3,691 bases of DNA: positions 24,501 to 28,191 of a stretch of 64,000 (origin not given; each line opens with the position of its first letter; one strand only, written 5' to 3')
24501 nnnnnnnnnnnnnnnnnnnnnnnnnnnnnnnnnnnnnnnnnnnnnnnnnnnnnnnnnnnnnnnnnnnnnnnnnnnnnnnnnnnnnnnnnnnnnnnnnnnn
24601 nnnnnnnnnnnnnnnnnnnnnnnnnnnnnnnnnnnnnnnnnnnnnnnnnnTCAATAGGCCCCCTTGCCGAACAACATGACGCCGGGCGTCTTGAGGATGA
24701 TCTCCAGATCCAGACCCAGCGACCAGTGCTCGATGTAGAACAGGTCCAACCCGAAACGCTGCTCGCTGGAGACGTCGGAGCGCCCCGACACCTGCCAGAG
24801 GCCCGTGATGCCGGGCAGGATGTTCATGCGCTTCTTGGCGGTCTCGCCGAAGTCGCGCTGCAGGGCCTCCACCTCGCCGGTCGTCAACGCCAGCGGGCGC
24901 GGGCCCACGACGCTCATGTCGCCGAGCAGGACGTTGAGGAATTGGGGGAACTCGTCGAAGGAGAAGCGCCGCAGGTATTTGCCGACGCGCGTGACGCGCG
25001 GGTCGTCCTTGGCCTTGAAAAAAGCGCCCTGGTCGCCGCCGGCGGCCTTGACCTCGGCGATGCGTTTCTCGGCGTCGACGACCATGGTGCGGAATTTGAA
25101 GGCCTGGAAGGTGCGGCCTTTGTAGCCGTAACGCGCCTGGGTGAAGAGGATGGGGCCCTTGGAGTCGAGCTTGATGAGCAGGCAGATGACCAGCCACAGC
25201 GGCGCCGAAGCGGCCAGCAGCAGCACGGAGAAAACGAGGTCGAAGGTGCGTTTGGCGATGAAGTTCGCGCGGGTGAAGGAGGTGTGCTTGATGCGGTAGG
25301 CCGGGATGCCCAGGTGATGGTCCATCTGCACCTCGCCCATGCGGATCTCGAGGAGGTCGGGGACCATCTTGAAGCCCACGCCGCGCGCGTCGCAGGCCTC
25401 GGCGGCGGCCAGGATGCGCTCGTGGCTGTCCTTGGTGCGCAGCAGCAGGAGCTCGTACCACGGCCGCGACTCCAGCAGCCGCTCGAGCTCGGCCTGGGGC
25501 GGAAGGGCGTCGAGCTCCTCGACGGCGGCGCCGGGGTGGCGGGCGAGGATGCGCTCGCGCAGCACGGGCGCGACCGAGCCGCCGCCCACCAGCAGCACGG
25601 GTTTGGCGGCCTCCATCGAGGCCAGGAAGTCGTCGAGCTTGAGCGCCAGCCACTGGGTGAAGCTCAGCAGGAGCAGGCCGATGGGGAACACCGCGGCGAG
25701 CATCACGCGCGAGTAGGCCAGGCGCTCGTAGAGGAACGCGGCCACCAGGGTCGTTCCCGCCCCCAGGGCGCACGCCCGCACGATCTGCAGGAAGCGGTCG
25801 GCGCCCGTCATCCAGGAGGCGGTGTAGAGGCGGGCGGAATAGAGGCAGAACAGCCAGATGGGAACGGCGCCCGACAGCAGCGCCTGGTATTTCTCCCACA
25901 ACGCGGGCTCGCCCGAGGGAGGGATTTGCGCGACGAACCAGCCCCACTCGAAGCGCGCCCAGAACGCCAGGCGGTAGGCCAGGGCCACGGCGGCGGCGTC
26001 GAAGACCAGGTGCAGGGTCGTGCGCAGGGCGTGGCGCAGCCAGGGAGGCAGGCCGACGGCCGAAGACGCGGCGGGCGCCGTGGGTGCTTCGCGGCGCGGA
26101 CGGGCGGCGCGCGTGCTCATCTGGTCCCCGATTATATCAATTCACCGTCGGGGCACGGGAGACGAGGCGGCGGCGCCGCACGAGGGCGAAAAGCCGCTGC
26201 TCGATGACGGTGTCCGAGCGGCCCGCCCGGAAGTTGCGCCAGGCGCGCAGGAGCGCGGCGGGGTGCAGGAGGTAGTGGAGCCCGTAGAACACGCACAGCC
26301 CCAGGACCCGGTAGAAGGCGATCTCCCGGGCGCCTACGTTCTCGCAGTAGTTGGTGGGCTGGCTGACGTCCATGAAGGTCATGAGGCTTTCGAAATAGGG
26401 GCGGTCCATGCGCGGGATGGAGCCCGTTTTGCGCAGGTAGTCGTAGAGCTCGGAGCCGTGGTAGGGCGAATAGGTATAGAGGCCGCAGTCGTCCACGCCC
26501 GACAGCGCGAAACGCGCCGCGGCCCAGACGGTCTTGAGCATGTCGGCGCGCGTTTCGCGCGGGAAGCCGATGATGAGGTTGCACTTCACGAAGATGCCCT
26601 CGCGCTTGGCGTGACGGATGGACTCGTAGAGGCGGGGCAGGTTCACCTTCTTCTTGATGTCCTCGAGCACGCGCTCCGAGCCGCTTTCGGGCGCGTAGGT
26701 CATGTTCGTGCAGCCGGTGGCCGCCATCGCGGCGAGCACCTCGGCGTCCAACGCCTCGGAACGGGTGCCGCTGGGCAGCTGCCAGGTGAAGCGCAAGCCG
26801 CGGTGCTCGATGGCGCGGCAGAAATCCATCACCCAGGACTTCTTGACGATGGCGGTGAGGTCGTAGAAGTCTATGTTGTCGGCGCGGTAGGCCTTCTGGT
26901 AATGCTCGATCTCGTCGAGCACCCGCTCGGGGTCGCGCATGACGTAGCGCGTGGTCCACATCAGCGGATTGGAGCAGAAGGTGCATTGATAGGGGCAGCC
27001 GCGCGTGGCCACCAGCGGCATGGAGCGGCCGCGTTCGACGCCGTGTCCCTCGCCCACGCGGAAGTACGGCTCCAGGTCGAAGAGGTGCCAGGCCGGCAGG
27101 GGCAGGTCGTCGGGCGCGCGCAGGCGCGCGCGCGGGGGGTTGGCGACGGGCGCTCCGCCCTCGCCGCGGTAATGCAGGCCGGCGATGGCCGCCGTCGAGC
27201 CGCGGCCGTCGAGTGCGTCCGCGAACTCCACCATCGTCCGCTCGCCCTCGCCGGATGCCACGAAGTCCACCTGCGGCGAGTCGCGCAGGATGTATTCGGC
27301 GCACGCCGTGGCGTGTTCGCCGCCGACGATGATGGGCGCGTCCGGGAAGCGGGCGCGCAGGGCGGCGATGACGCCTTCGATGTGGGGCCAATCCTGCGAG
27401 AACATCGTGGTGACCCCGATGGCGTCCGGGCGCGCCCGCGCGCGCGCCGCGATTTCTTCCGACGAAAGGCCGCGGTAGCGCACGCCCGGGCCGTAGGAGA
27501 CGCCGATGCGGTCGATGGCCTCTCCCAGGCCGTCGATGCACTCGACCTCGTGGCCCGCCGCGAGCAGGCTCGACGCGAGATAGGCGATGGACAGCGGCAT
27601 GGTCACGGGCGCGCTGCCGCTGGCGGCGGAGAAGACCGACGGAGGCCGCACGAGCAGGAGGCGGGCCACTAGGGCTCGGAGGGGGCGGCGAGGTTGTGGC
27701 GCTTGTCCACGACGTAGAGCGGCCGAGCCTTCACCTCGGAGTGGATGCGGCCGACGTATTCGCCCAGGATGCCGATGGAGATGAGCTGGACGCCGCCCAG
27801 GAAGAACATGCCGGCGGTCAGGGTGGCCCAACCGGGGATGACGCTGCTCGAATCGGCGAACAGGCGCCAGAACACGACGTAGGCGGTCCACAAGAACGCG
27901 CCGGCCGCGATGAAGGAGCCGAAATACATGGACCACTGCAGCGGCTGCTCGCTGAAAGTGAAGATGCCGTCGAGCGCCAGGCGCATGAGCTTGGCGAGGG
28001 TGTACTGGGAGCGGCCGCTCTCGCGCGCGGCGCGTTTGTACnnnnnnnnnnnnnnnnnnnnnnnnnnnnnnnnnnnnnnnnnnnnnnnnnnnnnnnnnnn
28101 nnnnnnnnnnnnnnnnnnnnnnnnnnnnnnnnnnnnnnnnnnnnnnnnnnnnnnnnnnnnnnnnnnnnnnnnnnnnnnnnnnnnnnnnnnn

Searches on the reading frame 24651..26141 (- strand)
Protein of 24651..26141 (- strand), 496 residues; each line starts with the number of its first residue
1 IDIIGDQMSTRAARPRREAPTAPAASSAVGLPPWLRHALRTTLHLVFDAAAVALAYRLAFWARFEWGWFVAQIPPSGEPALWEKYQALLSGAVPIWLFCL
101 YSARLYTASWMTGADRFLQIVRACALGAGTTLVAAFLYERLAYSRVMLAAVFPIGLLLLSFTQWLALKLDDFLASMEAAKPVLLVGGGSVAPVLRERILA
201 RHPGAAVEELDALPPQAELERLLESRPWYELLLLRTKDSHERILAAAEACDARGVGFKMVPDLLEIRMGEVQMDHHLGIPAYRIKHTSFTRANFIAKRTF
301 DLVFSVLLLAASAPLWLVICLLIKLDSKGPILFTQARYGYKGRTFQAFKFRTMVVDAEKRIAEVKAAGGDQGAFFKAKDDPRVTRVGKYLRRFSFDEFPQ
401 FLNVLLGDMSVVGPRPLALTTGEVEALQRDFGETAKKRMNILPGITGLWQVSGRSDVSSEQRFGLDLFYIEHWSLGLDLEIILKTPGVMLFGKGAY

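Call 21: search_protein_families(library=pfam, proteins=[window:24651-26141:-], max_evalue=0.0001)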
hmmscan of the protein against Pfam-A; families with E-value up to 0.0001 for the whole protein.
window:24651-26141:- (496 aa): 1 family
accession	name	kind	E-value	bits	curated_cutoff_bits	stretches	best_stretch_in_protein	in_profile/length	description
PF02397.22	Bac_transf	-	1.4e-63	214.1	27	1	297-490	1-178/179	Bacterial sugar transferase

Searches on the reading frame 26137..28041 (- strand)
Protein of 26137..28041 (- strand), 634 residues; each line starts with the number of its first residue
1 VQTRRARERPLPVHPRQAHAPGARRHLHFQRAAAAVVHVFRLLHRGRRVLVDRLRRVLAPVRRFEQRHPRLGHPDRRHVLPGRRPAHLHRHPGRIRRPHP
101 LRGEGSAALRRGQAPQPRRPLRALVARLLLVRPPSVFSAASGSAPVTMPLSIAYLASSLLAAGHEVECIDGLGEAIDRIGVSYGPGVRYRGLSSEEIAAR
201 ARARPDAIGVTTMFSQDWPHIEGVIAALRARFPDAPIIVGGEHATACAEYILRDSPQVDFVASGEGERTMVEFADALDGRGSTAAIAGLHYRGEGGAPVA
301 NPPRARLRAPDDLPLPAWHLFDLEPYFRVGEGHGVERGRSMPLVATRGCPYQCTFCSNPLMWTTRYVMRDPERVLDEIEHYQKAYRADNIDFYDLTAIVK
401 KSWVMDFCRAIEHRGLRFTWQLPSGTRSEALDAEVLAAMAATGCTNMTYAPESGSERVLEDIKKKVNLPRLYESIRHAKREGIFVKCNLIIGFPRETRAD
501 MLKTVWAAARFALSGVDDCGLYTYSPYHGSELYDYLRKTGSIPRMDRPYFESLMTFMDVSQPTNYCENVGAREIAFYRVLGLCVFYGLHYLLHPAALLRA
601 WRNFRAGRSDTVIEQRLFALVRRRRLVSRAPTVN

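Call 21: search_protein_families(library=pfam, proteins=[window:26137-28041:-], max_evalue=0.0001)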
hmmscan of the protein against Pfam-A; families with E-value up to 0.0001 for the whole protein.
window:26137-28041:- (634 aa): 2 families
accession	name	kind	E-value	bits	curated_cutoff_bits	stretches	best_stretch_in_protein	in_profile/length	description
PF04055.27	Radical_SAM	-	2e-20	74.1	29.5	1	344-504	2-162/166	Radical SAM superfamily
PF02310.24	B12-binding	-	1.3e-17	64.2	32.1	1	147-273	12-120/121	B12 binding domain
